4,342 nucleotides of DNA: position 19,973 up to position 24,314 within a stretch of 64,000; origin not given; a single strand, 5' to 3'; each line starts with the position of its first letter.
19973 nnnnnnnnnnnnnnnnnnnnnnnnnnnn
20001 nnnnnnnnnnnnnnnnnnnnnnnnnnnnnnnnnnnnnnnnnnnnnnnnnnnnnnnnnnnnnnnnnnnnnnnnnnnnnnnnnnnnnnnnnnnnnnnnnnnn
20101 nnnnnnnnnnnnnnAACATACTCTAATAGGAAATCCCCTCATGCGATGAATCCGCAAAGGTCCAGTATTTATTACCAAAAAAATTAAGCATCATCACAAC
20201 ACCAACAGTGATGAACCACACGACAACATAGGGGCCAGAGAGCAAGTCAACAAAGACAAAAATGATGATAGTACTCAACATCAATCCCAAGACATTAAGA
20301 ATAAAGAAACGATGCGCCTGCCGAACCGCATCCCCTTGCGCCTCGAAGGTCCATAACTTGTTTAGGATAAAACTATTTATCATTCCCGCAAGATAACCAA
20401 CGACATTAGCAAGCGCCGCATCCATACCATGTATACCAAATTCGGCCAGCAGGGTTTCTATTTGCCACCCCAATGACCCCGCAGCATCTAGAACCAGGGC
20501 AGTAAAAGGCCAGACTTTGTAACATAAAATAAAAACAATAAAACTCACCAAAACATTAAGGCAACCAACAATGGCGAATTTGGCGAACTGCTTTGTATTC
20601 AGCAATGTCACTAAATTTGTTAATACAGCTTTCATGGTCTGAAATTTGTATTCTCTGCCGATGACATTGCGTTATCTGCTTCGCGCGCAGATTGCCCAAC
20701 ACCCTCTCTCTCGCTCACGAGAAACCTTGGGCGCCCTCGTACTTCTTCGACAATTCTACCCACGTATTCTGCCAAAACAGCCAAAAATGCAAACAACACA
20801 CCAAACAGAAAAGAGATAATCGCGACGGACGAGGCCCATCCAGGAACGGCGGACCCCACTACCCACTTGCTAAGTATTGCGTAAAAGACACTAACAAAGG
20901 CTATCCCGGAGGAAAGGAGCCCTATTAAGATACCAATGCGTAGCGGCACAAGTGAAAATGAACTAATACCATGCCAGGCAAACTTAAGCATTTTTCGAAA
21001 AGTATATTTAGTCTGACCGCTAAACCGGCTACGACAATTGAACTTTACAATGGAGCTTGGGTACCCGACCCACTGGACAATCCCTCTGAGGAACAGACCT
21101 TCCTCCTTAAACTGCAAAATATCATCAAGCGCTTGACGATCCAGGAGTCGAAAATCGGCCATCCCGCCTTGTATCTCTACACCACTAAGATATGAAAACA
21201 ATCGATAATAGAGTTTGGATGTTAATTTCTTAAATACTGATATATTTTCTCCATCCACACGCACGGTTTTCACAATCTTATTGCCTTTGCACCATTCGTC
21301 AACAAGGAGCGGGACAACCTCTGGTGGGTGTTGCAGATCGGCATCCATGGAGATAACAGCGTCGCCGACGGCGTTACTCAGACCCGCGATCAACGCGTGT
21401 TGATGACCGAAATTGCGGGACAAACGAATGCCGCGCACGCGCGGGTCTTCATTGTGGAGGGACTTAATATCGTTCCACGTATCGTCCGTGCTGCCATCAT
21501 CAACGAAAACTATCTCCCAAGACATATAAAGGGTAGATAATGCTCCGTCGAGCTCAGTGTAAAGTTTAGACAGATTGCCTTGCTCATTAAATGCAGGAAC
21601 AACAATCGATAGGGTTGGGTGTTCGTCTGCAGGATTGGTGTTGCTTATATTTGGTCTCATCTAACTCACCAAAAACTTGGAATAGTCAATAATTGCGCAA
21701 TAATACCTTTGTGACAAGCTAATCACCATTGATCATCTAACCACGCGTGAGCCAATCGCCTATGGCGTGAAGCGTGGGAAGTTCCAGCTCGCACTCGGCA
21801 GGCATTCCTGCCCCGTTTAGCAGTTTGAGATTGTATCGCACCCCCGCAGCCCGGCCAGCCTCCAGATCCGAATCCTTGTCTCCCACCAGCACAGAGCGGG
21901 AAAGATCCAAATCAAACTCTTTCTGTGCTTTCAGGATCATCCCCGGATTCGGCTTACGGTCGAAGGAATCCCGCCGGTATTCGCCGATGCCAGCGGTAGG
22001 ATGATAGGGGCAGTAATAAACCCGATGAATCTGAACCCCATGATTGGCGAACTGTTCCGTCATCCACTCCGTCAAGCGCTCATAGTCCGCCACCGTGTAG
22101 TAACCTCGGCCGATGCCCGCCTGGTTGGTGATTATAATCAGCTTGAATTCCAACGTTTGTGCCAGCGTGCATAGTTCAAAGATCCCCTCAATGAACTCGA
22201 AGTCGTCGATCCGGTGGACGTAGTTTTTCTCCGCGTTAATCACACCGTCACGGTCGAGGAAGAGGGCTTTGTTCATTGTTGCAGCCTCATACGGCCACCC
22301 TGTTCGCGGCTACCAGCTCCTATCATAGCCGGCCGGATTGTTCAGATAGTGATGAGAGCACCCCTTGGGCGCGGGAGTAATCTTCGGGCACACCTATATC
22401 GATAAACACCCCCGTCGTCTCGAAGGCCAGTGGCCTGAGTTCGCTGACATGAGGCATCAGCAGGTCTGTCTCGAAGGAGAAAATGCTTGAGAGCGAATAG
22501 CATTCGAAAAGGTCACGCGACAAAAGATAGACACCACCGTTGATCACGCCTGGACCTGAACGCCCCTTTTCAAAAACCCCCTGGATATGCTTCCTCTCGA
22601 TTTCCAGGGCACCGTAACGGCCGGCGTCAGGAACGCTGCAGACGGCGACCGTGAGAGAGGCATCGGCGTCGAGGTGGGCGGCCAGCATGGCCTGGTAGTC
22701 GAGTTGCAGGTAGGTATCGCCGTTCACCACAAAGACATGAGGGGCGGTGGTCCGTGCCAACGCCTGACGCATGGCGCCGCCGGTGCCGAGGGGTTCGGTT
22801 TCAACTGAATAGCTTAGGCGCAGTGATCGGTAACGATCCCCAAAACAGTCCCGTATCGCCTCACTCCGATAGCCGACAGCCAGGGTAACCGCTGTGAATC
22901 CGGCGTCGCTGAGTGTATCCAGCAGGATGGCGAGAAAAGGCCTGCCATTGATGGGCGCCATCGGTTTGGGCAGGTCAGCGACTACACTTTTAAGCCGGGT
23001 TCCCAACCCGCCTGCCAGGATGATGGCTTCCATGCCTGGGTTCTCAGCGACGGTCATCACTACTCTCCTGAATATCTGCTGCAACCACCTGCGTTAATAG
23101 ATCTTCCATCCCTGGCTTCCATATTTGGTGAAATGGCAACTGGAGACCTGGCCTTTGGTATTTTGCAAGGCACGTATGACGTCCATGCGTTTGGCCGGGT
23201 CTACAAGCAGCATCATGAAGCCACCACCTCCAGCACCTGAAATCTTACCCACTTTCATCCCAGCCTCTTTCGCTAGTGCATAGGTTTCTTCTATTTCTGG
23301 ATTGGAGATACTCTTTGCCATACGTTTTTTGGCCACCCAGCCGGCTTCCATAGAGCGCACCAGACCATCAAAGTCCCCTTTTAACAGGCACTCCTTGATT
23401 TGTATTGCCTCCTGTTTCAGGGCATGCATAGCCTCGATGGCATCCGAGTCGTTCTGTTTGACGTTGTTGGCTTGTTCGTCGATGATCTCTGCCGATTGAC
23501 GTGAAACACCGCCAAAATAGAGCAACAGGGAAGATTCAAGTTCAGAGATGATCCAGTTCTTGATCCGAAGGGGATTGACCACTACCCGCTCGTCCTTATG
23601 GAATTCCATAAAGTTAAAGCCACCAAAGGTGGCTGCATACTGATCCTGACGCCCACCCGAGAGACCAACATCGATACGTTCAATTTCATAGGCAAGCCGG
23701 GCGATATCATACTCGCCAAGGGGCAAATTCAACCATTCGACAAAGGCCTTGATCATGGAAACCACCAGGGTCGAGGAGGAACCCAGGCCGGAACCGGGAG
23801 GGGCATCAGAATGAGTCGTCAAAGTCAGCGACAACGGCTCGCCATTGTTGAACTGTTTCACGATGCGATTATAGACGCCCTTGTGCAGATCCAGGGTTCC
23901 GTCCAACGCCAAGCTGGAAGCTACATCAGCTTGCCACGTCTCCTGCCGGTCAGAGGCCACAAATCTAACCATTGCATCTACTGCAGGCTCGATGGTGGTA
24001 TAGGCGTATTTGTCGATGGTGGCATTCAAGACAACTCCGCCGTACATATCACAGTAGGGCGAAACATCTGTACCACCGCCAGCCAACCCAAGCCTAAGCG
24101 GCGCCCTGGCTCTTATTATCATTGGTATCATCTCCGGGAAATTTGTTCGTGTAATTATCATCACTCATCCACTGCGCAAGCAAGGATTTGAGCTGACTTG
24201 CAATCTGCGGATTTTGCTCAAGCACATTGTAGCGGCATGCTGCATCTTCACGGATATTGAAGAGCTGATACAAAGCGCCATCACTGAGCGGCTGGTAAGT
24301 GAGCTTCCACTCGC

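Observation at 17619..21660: gtrB-gtrA module expanded by a YdjC deacetylase and a GtrII-like membrane protein: predicted periplasmic hexosamine decoration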

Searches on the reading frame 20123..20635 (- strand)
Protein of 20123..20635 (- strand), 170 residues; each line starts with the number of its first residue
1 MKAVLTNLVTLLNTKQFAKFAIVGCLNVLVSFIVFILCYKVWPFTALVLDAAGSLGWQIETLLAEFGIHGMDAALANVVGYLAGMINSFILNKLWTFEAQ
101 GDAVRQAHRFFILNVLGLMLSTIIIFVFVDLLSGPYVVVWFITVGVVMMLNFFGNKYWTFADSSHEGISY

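Call 3: search_protein_families(library=pfam, proteins=[window:20123-20635:-], max_evalue=0.01)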
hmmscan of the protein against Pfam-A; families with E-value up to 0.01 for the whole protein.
window:20123-20635:- (170 aa): 1 family
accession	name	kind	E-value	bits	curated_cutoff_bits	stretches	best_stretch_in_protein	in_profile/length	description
PF04138.20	GtrA_DPMS_TM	-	1e-23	84.2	26.1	1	19-160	1-117/117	GtrA/DPMS, transmembrane domain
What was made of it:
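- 20123..20635 (-): GtrA-family small membrane protein (170 aa). Inferred flippase for the lipid-linked sugar. PF04138 at 1e-23, covering the whole profile (call 3).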

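Call 4: search_protein_families(library=ncbifam, proteins=[window:20123-20635:-], max_evalue=0.01)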
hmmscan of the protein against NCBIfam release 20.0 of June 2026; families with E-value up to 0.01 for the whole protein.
window:20123-20635:- (170 aa): 1 family
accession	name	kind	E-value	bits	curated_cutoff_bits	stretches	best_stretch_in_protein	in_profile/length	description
NF037976.1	gtrA_1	subfamily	0.00051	20.2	50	1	71-126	31-86/126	GtrA family protein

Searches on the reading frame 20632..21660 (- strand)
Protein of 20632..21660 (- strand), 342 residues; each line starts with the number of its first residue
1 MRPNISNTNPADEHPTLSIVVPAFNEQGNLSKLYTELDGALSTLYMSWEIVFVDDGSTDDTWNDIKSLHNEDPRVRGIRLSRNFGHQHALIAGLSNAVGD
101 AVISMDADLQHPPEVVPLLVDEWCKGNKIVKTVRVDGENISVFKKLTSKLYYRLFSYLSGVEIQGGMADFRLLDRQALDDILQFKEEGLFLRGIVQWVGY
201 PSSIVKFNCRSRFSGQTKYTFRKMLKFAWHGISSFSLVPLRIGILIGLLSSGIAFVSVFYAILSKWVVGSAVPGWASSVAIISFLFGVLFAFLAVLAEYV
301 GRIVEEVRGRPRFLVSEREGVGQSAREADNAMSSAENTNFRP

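Call 3: search_protein_families(library=pfam, proteins=[window:20632-21660:-], max_evalue=0.01)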
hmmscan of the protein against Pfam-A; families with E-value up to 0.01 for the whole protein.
window:20632-21660:- (342 aa): 3 families
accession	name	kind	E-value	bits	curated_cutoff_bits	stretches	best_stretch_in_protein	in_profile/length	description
PF00535.33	Glycos_transf_2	-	3.1e-32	112.3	23.3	1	18-181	1-167/168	Glycosyl transferase family 2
PF13641.12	Glyco_tranf_2_3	-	7.6e-05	23.3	27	1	15-120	1-108/230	Glycosyltransferase like family 2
PF10111.15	Glyco_tranf_2_2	-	0.0093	15.9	27.3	0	47-108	29-91/276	Glycosyltransferase like family 2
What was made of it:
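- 20632..21660 (-): GtrB/ArnC-type polyprenyl-phosphate glycosyltransferase (GT2, 342 aa). Inferred to be an Und-P-HexNAc synthase. PF00535 at 3e-32 (call 3).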

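Call 4: search_protein_families(library=ncbifam, proteins=[window:20632-21660:-], max_evalue=0.01)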
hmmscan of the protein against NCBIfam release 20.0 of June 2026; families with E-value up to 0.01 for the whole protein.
window:20632-21660:- (342 aa): 23 families
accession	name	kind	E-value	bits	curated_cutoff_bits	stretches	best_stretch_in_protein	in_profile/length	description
NF047588.1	GlcsyltransPgfSStrep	equivalog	3.1e-71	240.1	500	1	17-317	3-304/308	glycosyltransferase PgfS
NF007986.1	PRK10714.1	equivalog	4.2e-44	150.8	529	1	17-316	8-309/316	undecaprenyl-phosphate 4-deoxy-4-formamido-L-arabinose transferase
TIGR03937.1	PgaC_IcaA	equivalog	2.7e-17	62.8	422.3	1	7-124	37-151/407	poly-beta-1,6-N-acetyl-D-glucosamine synthase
NF047683.1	TeichurnBiosyTuaG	equivalog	7.5e-12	45.4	400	1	13-113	4-101/252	teichuronic acid biosynthesis protein TuaG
TIGR04242.1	nodulat_NodC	equivalog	1e-10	41.2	550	1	6-120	39-153/395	chitooligosaccharide synthase NodC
NF007482.0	PRK10073.1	equivalog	3.2e-10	39.5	423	1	13-120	4-107/334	glycosyltransferase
NF041875.1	EPS_EpsD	equivalog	1.4e-09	37.9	370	1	17-116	1-97/325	exopolysaccharide biosynthesis glycosyltransferase EpsD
TIGR03965.1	mycofact_glyco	equivalog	3.4e-09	36.1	280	1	9-125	68-181/467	mycofactocin biosynthesis glycosyltransferase MftF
TIGR04283.1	glyco_like_mftF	equivalog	9e-09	35.2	182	1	17-137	1-113/221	TIGR04283 family arsenosugar biosynthesis glycosyltransferase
NF045692.1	OglycostaseCruG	equivalog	2.8e-08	33.1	600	1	11-121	37-150/386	2'-O-glycosyltransferase CruG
NF010496.0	PRK13915.1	equivalog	7.8e-08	31.8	262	1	12-122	28-141/307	glucosyl-3-phosphoglycerate synthase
TIGR03111.1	glyc2_xrt_Gpos1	hypoth_equivalog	1.9e-06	26.9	363.95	1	5-130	39-163/439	TIGR03111 family XrtG-associated glycosyltransferase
NF038302.1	EPS_HpsE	equivalog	4.2e-06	26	300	1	17-108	3-96/307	hormogonium polysaccharide biosynthesis glycosyltransferase HpsE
NF050050.1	ProtGlycPglI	equivalog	2.7e-05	23.7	500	1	15-127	2-112/306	GalNAc(5)-diNAcBac-PP-undecaprenol beta-1,3-glucosyltransferase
NF053739.1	GlytfEpsEBac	equivalog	5.6e-05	22.3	450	1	15-108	1-92/265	glycosyltransferase EpsE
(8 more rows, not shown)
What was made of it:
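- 20632..21660 (-): NCBIfam best hits are PgfS at 240 bits and ArnC at 151 bits, both below the equivalog cutoffs (call 4).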

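Call 23: search_solved_structures(query=window:20632-21660:-, max_evalue=0.00001, show_alignments=0)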
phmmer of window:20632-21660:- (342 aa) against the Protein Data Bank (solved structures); distinct sequences matched with E-value up to 0.00001: 9.
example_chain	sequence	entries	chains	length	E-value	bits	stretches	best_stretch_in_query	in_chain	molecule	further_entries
5ekp_C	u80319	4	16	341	1.9e-69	237.6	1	16-321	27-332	Uncharacterized glycosyltransferase sll0501 | Glycosyltransferase sll0501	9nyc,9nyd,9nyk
9nye_A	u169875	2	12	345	2e-69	237.6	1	16-321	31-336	Glycosyltransferase sll0501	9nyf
5eke_A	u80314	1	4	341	2.4e-68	234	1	16-321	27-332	Uncharacterized glycosyltransferase sll0501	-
9bhc_C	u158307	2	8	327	1.1e-41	146.4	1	16-316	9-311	Undecaprenyl-phosphate 4-deoxy-4-formamido-L-arabinose transferase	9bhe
8vxh_A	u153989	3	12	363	1.4e-41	146.1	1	16-316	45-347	Undecaprenyl-phosphate 4-deoxy-4-formamido-L-arabinose transferase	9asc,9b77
9hwj_A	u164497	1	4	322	7e-41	143.8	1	16-317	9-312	Undecaprenyl-phosphate 4-deoxy-4-formamido-L-arabinose transferase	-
5mlz_A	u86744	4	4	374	2.6e-22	82.7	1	16-149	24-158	Dolichol monophosphate mannose synthase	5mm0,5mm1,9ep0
2z87_A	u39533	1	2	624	2.9e-07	33.3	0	14-129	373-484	Chondroitin synthase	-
2z86_A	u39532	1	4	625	2.9e-07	33.3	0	14-129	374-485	Chondroitin synthase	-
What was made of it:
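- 20632..21660 (-): Full-length match to the solved GtrB sll0501 (5EKP) at 238 bits, residues 16-321, compared with ArnC at 146 bits and DPMS at 83 bits (call 23).
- On GtrB/ArnC/DPMS-type polyprenyl-phosphate glycosyltransferases (GT2): 238 bits to sll0501 GtrB over residues 16-321 (call 23).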

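Call 60: search_dna_similar(query=window:20632-21660:-, collection=phages, mode=protein, max_evalue=1e-10, max_rows=8)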
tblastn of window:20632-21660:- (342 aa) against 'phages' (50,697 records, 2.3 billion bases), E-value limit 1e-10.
Records with a match: 130; places in all: 132; records where one place covers at least 80% of the query: 118.
Best place of each record, by identity: <60% 130.
By first word of the organism name: Salmonella 62; Bacteriophage 24; Enterobacteria 9; Enterobacter 6; Shigella 6; Oenococcus 6; Listeria 3; Enterococcus 3; Hafnia 2; Cronobacter 2; and 4 more.
By host as written in the record: - 38; Salmonella enterica 11; Salmonella sp. 10; Salmonella enterica subsp. enterica serovar Typhimurium 5; Salmonella enterica subsp. enterica 4; Salmonella enterica subsp. enterica serovar Kentucky 3; Listeria monocytogenes 3; Salmonella typhimurium 3; and 39 more.
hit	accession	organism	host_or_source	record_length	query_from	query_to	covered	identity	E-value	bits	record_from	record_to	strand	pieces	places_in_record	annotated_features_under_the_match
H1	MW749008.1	Hafnia phage vB_HpaM_Meifeng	Hafnia paralvei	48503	17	317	88%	37.9%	2e-54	197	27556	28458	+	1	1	putative glycosyltransferase family 2 protein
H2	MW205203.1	Enterobacter phage BUCT554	Enterobacter cloacae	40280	17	319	89%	37.6%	1e-49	184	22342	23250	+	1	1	glycosyltransferase family 2 protein | glucosyltransferase domain-containing protein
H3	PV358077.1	Enterobacter phage ENT1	Enterobacter hormaechei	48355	17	324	90%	37.0%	1e-50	186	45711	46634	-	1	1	record has no annotation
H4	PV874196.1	Enterobacter phage BHUENT6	Enterobacter cloacae complex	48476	17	324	90%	37.0%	1e-50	186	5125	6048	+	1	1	record has no annotation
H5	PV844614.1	Enterobacter phage BHUENT3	Enterobacter cloacae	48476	17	324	90%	37.0%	1e-50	186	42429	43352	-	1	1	record has no annotation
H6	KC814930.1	Shigella phage SfIV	Shigella flexneri serotype 4av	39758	17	315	87%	38.1%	2e-49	182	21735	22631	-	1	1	bactoprenol glucosyltransferase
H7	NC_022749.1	Shigella phage SfIV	Shigella flexneri serotype 4av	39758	17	315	87%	38.1%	2e-49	182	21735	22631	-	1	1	GtrB glycosyltransferase for O-antigen conversion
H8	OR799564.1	Shigella phage VIT_AJPSC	Shigella dysenteriae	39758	17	315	87%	38.1%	2e-49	182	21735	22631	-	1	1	glycosyltransferase for O-antigen conversion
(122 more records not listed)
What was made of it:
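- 20632..21660 (-): It is 38% identical to phage SfIV GtrB (call 60).
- The GT2 scores equally well against glucose-specific GtrB (calls 23, 60), so HexNAc specificity rests only on the pairing with YdjC. The GT2 is 38% identical to bactoprenol glucosyltransferase GtrB and matches sll0501 over its full length (calls 23, 60).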

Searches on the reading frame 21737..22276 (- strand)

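Call 3: search_protein_families(library=pfam, proteins=[window:21737-22276:-], max_evalue=0.01)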
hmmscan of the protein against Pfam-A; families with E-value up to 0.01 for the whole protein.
window:21737-22276:- (179 aa): 4 families
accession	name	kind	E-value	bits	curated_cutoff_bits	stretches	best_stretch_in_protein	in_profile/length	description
PF13242.12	Hydrolase_like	-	1.7e-10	41.1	22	1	107-160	3-56/75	HAD-hyrolase-like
PF13419.12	HAD_2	-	2.3e-09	38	23.8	1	103-148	130-175/178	Haloacid dehalogenase-like hydrolase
PF08645.17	PNK3P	-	1.9e-06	28.1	22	1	13-134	12-126/161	Polynucleotide kinase 3 phosphatase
PF00702.32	Hydrolase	-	9.8e-05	23.3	26.4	1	106-145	152-191/191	haloacid dehalogenase-like hydrolase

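Call 4: search_protein_families(library=ncbifam, proteins=[window:21737-22276:-], max_evalue=0.01)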
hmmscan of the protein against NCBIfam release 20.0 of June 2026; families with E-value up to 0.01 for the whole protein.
window:21737-22276:- (179 aa): 21 families
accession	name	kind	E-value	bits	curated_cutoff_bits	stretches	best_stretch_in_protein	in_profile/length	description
TIGR00213.1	GmhB_yaeD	subfamily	1.1e-54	184.8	149.6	1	2-162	1-160/176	D-glycero-beta-D-manno-heptose 1,7-bisphosphate 7-phosphatase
NF050049.1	HBPPhtaseGmhB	domain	2.4e-50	170.7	250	1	2-154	3-145/171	D-glycero-alpha-D-manno-heptose-1,7-bisphosphate 7-phosphatase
NF006506.0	PRK08942.1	equivalog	5.2e-49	166.2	178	1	2-164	3-159/182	D-glycero-beta-D-manno-heptose 1,7-bisphosphate 7-phosphatase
TIGR01656.1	Histidinol-ppas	subfamily_domain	8e-35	119.9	84.15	1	3-148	1-142/149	histidinol-phosphate phosphatase domain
TIGR01662.1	HAD-SF-IIIA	subfamily_domain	6.8e-29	100.8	44.6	1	3-147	1-134/141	HAD-IIIA family hydrolase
NF003937.0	PRK05446.1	equivalog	1e-20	74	443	1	1-147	2-144/355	bifunctional histidinol-phosphatase/imidazoleglycerol-phosphate dehydratase HisB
TIGR01261.1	hisB_Nterm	equivalog_domain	4.6e-19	68.5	140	1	2-147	1-142/161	histidinol-phosphatase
NF005264.0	PRK06769.1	equivalog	9.7e-17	61.3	217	1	3-158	5-142/175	HAD-IIIA family hydrolase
TIGR01449.2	PGP_bact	equivalog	2.9e-06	27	180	1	106-150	139-183/213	phosphoglycolate phosphatase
NF009696.0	PRK13222.1-3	equivalog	1.3e-05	25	359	1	107-147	142-182/223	N-acetylmuramic acid 6-phosphate phosphatase MupP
NF009695.0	PRK13222.1-2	equivalog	1.3e-05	24.8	225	1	106-147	148-189/226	phosphoglycolate phosphatase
TIGR01454.1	AHBA_synth_RP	hypoth_equivalog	6.4e-05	22.7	246.65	1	107-147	130-170/205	AHBA synthesis associated protein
NF009804.0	PRK13288.1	equivalog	0.00012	21.6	218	1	106-147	136-177/215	pyrophosphatase PpaX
TIGR03351.1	PhnX-like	hypoth_equivalog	0.00022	21.3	218.9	1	106-157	143-195/220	phosphonatase-like hydrolase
TIGR01549.1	HAD-SF-IA-v1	subfamily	0.00028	21.3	23.3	1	103-145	108-149/149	HAD-IA family hydrolase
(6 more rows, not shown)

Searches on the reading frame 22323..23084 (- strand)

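Call 3: search_protein_families(library=pfam, proteins=[window:22323-23084:-], max_evalue=0.01)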
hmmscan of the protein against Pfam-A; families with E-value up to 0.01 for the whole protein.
window:22323-23084:- (253 aa): 2 families
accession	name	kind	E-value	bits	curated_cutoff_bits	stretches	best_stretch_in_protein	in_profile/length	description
PF00483.29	NTP_transferase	-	6.2e-24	85.3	21.2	1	20-240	2-239/245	Nucleotidyl transferase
PF12804.13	NTP_transf_3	-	1.2e-14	55.3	27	1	20-148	1-122/160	MobA-like NTP transferase domain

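Call 4: search_protein_families(library=ncbifam, proteins=[window:22323-23084:-], max_evalue=0.01)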
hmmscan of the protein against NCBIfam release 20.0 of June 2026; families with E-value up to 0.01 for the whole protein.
window:22323-23084:- (253 aa): 40 families (the best 25 are shown)
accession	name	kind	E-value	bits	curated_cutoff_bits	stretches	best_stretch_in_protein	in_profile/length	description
NF049965.1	GlMnHpPGnyltfHddC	equivalog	3e-60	203.6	300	1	18-238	1-216/221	D-glycero-D-manno-heptose 1-phosphate guanosyltransferase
NF052502.1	man1P_GTase_Rv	exception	3.2e-40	138.1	440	1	18-240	1-227/352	mannose-1-phosphate guanylyltransferase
TIGR03992.1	Arch_glmU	subfamily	6.7e-35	120.7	292.1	1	18-240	1-224/393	bifunctional sugar-1-phosphate nucleotidylyltransferase/acetyltransferase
NF041313.1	UDPGP_AglF_Halo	equivalog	1.1e-28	100.2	400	1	18-240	1-231/234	UTP--glucose-1-phosphate uridylyltransferase AglF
TIGR02623.1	G1P_cyt_trans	equivalog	2.3e-23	83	300.25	2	101-229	106-231/255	glucose-1-phosphate cytidylyltransferase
NF045761.1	NAMPUrTaseMurU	equivalog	3.7e-22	79.3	250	1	18-235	1-219/226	N-acetylmuramate alpha-1-phosphate uridylyltransferase MurU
NF010935.0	PRK14355.1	equivalog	1.9e-17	63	718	1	18-172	4-157/459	bifunctional UDP-N-acetylglucosamine diphosphorylase/glucosamine-1-phosphate N-acetyltransferase GlmU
TIGR01208.1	rmlA_long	equivalog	2.7e-17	62.7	320.25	1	20-195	2-181/353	glucose-1-phosphate thymidylyltransferase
NF041173.1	Sug_nt_acttase_Thmprot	equivalog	6.3e-17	61.6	600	1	18-235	1-219/405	bifunctional sugar-1-phosphate nucleotidylyltransferase/acetyltransferase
TIGR01173.1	glmU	equivalog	1.9e-16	60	366.85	1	18-173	1-152/452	bifunctional UDP-N-acetylglucosamine diphosphorylase/glucosamine-1-phosphate N-acetyltransferase GlmU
NF010936.0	PRK14356.1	equivalog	7.7e-16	58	666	1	19-189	7-180/456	bifunctional UDP-N-acetylglucosamine diphosphorylase/glucosamine-1-phosphate N-acetyltransferase GlmU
NF010933.0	PRK14353.1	equivalog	5.2e-15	55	505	1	18-173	6-159/453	bifunctional UDP-N-acetylglucosamine diphosphorylase/glucosamine-1-phosphate N-acetyltransferase GlmU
NF010939.0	PRK14359.1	equivalog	1.8e-14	53.2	592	1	20-196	5-178/430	bifunctional UDP-N-acetylglucosamine diphosphorylase/glucosamine-1-phosphate N-acetyltransferase GlmU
NF010934.1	PRK14354.1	equivalog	3.3e-14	52.3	450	1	20-160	2-138/447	bifunctional UDP-N-acetylglucosamine diphosphorylase/glucosamine-1-phosphate N-acetyltransferase GlmU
TIGR02091.1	glgC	equivalog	1.5e-13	50.6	424.9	1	20-180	3-182/364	glucose-1-phosphate adenylyltransferase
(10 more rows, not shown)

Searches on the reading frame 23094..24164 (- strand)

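Call 3: search_protein_families(library=pfam, proteins=[window:23094-24164:-], max_evalue=0.01)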
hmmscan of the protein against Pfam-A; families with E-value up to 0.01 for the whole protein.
window:23094-24164:- (356 aa): 2 families
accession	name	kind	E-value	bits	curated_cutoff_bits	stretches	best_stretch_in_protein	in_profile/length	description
PF00288.32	GHMP_kinases_N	-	7.8e-21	74.5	22.3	1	94-182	3-87/87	GHMP kinases N terminal domain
PF08544.19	GHMP_kinases_C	-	2.7e-09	37.7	21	1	257-335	2-81/85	GHMP kinases C terminal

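Call 4: search_protein_families(library=ncbifam, proteins=[window:23094-24164:-], max_evalue=0.01)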
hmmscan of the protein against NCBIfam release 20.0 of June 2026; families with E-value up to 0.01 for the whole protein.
window:23094-24164:- (356 aa): 16 families
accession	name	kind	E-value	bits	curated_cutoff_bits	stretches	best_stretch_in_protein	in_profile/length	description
NF049969.1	GlMnHpPKinHddA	equivalog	2.2e-137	458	600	1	15-355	1-338/338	D-glycero-D-manno-heptose 7-phosphate kinase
NF009948.0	PRK13412.1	equivalog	5.4e-33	113.7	721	2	113-342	727-957/974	bifunctional fucokinase/fucose-1-phosphate guanylyltransferase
TIGR00549.1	mevalon_kin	equivalog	1.6e-27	96.7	163.05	1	41-320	15-276/276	mevalonate kinase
NF003036.0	PRK03926.1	equivalog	9.4e-21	74.2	403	1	87-349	50-295/302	mevalonate kinase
NF003006.0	PRK03817.1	equivalog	3.7e-16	59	443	1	17-182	2-157/352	galactokinase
TIGR00191.1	thrB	equivalog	5e-12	45.3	168.25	1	76-316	45-262/304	homoserine kinase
TIGR00131.1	gal_kin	equivalog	2.5e-11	43.1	226.65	1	17-181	18-179/388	galactokinase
NF003472.0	PRK05101.1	equivalog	6e-11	41.9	499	1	20-181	24-181/382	galactokinase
NF003705.0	PRK05322.1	equivalog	6.4e-11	41.6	385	1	37-181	34-181/388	galactokinase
TIGR01920.1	Shik_kin_archae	equivalog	5.1e-09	35.9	126.85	1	86-186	41-144/266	shikimate kinase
NF002288.1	PRK01212.1-4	equivalog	8.4e-08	31.6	194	1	85-336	51-281/303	homoserine kinase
NF040957.1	Arch_PMK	equivalog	1.5e-06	28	500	1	124-324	91-290/316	phosphomevalonate kinase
NF001816.0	PRK00555.1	equivalog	1.6e-06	27.4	509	1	107-182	85-161/363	galactokinase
NF040725.1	panto_kin_Meth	equivalog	0.00012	21.1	380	1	113-183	86-153/286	pantoate kinase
TIGR01220.1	Pmev_kin_Gr_pos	equivalog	0.00033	19.8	165.7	1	124-183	116-174/358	phosphomevalonate kinase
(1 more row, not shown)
